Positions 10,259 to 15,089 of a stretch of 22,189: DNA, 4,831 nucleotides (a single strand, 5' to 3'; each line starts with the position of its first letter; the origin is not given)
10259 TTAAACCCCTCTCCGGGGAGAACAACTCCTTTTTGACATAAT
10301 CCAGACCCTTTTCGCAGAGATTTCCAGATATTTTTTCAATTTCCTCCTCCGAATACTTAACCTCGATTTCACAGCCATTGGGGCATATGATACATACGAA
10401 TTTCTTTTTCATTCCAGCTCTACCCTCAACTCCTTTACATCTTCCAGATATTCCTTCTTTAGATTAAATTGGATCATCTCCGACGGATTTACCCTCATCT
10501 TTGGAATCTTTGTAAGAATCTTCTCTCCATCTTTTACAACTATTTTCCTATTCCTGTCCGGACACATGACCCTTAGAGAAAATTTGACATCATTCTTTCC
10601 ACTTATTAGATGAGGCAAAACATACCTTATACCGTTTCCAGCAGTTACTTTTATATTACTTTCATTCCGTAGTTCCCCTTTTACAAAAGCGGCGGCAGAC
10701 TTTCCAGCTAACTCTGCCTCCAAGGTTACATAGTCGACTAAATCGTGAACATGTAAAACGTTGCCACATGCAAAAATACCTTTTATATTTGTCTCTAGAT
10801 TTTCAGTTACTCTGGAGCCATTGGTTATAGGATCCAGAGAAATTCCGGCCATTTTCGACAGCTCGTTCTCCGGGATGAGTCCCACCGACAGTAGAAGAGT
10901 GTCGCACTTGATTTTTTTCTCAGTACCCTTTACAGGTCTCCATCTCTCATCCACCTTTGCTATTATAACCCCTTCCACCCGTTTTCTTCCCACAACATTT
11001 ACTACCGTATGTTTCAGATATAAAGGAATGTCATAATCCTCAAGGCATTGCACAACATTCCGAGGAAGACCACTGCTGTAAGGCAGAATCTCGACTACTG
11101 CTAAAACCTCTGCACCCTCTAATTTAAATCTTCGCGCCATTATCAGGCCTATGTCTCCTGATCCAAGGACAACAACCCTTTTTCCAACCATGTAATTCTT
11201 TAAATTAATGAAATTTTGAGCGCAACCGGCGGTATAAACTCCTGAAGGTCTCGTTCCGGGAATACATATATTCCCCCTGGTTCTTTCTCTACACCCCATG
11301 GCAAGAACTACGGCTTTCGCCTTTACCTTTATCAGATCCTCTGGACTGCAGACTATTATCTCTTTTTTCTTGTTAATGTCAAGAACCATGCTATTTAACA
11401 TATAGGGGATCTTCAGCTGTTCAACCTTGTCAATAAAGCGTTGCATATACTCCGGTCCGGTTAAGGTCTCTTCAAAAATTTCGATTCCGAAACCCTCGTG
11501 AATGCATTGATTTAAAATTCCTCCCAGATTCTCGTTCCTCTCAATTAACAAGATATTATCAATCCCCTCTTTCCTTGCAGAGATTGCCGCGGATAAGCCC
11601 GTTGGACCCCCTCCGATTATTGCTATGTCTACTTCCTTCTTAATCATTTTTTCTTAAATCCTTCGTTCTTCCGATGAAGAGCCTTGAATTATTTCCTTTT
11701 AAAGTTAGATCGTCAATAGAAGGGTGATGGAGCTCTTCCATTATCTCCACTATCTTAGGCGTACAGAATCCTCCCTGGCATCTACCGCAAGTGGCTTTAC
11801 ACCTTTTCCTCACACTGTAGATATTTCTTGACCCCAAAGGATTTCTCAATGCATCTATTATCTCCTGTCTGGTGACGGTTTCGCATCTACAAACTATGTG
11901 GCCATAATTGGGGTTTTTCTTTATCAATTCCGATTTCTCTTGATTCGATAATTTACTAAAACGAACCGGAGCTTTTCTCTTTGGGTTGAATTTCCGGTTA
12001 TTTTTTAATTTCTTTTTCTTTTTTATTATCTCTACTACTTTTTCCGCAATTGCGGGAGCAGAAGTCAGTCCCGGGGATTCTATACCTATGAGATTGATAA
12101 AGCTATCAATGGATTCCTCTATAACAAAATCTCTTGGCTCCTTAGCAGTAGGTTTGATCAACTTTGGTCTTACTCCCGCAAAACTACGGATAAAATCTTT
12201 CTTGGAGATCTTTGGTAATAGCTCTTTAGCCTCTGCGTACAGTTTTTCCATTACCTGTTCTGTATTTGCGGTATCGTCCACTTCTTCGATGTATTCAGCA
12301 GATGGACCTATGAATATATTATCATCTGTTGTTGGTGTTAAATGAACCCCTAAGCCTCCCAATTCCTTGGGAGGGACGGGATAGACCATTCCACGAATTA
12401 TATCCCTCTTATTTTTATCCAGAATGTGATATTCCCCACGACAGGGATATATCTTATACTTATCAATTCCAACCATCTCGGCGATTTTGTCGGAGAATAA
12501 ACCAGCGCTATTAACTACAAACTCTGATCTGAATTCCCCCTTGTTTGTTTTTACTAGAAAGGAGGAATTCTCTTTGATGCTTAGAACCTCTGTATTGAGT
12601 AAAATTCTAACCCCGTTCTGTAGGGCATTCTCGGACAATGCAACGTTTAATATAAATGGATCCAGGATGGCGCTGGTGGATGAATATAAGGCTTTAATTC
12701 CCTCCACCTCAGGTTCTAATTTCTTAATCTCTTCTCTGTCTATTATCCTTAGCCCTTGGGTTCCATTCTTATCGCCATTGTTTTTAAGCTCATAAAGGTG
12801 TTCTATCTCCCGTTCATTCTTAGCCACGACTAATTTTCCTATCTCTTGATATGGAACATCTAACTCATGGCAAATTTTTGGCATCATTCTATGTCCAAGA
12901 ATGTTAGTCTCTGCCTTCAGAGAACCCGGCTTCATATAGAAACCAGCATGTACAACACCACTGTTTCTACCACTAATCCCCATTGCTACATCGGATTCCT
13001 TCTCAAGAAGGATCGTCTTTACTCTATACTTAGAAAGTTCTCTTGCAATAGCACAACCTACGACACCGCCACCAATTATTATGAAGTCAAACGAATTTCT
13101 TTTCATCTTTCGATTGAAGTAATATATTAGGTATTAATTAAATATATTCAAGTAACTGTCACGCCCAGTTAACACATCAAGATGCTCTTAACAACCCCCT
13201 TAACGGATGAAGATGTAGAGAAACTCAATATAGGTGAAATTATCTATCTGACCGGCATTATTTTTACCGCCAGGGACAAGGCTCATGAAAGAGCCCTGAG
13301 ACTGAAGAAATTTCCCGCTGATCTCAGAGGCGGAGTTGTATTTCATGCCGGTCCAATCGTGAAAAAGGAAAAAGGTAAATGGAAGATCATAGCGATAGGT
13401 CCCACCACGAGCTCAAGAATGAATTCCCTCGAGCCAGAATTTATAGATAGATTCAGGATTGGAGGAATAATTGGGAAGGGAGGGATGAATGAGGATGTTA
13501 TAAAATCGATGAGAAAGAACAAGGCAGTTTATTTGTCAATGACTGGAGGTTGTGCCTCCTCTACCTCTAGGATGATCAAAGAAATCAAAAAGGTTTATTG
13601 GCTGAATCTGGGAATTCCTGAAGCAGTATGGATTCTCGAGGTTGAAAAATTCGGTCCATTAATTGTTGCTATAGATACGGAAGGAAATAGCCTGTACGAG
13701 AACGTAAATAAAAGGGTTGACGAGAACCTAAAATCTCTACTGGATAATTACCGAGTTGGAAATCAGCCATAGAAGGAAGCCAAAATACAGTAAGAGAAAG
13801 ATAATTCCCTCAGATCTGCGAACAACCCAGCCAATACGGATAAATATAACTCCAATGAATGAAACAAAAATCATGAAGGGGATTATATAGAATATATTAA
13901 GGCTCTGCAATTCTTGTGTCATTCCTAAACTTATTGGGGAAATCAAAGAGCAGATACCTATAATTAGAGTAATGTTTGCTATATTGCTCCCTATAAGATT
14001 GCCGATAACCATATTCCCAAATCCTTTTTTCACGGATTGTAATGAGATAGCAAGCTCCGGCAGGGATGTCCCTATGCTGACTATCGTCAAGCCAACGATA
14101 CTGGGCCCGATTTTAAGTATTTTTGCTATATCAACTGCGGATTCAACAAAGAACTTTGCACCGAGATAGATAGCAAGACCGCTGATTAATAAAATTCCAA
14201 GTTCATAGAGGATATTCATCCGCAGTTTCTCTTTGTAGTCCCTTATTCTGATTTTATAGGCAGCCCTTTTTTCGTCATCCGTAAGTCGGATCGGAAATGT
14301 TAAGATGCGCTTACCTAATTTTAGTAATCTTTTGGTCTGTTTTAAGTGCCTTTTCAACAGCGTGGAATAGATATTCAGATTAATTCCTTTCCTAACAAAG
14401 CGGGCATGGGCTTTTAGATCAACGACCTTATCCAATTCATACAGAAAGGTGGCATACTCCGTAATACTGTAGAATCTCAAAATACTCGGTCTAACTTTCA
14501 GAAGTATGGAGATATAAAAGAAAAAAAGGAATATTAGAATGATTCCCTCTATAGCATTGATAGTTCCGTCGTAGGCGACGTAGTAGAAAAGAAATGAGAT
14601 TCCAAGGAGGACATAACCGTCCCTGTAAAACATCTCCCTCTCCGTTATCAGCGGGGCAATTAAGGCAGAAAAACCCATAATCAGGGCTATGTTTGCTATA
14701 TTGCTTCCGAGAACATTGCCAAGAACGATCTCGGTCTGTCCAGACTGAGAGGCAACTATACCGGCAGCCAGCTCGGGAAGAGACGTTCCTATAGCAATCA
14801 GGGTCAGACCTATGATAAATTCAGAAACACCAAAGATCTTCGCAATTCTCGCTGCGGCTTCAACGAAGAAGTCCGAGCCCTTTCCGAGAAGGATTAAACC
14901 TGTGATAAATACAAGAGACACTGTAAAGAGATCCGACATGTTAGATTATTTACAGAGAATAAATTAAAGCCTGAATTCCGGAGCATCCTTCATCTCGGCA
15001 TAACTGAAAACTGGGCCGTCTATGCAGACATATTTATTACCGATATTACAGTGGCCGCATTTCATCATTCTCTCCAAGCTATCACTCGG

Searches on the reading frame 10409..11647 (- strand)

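Call 19: search_protein_families(library=pfam, proteins=[window:10409-11647:-], max_evalue=0.001)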
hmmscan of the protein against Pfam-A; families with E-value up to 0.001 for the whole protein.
window:10409-11647:- (412 aa): 11 families
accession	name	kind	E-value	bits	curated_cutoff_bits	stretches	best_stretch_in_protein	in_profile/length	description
PF07992.20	Pyr_redox_2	-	1.8e-31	110.1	26.1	1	7-299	2-279/291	Pyridine nucleotide-disulphide oxidoreductase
PF13738.12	Pyr_redox_3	-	1e-13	51.7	30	2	10-41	2-32/305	Pyridine nucleotide-disulphide oxidoreductase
PF00890.30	FAD_binding_2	-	5.8e-11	42.7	20.4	1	7-43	1-36/414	FAD binding domain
PF00070.33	Pyr_redox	-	1.2e-09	39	22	1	157-229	1-79/82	Pyridine nucleotide-disulphide oxidoreductase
PF12831.13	FAD_oxidored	-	2.1e-08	34.3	27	1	7-51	1-44/416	FAD dependent oxidoreductase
PF01266.30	DAO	-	5.9e-08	33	27.9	1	7-42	1-35/353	FAD dependent oxidoreductase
PF03486.20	HI0933_like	-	7.3e-08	32.6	50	1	7-42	2-36/244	HI0933-like protein Rossmann domain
PF13450.12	NAD_binding_8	-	1.5e-07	32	21.9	1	10-53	1-43/68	NAD(P)-binding Rossmann-like domain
PF01134.28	GIDA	-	3e-05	23.7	22.1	0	7-42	1-36/391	Glucose inhibited division protein A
PF01494.25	FAD_binding_3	-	3.2e-05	23.8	22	1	5-38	1-33/349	FAD binding domain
PF01946.23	Thi4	-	5.9e-05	22.9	26.2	0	5-43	17-55/235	Thi4 family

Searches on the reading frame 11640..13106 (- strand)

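Call 19: search_protein_families(library=pfam, proteins=[window:11640-13106:-], max_evalue=0.001)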
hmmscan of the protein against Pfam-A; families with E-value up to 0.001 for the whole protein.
window:11640-13106:- (488 aa): 7 families
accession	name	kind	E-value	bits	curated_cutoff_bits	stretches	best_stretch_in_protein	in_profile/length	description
PF01266.30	DAO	-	7.4e-69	233.4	27.9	1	7-359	1-352/353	FAD dependent oxidoreductase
PF04324.20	Fer2_BFD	-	2e-08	34.9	26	1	404-458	1-50/50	BFD-like [2Fe-2S] binding domain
PF13738.12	Pyr_redox_3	-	5.4e-07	29.6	30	0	162-215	92-147/305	Pyridine nucleotide-disulphide oxidoreductase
PF07992.20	Pyr_redox_2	-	4.8e-06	26.7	26.1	0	7-40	2-35/291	Pyridine nucleotide-disulphide oxidoreductase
PF00070.33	Pyr_redox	-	1.7e-05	25.7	22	0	9-40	3-34/82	Pyridine nucleotide-disulphide oxidoreductase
PF13450.12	NAD_binding_8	-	0.00014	22.6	21.9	1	10-43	1-34/68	NAD(P)-binding Rossmann-like domain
PF03486.20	HI0933_like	-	0.00089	19.2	50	0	7-42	2-37/244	HI0933-like protein Rossmann domain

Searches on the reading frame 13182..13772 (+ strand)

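Call 19: search_protein_families(library=pfam, proteins=[window:13182-13772:+], max_evalue=0.001)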
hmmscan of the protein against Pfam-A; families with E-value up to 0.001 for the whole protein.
window:13182-13772:+ (196 aa): 1 family
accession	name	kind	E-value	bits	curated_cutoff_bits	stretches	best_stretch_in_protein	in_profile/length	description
PF05683.17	Fumerase_C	-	4.7e-41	140.8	22.2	1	3-174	31-204/205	Fumarase C-terminus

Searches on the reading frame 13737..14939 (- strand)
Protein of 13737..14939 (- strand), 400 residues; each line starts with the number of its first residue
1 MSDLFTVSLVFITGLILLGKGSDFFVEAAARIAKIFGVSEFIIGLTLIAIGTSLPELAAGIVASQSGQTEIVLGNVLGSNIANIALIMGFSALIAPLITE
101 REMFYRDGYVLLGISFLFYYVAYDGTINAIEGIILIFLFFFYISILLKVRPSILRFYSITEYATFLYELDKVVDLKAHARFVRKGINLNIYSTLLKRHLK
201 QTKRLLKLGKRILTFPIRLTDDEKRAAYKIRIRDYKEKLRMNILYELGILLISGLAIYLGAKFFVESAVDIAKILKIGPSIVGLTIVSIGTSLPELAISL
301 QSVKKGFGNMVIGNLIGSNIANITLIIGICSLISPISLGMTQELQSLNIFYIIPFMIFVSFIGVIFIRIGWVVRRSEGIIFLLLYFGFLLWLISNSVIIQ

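Call 19: search_protein_families(library=pfam, proteins=[window:13737-14939:-], max_evalue=0.001)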
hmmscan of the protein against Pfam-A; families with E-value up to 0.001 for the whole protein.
window:13737-14939:- (400 aa): 1 family
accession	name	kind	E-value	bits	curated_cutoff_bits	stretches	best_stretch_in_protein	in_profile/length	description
PF01699.29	Na_Ca_ex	-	7.2e-64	214.8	24.9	2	9-147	4-150/151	Sodium/calcium exchanger protein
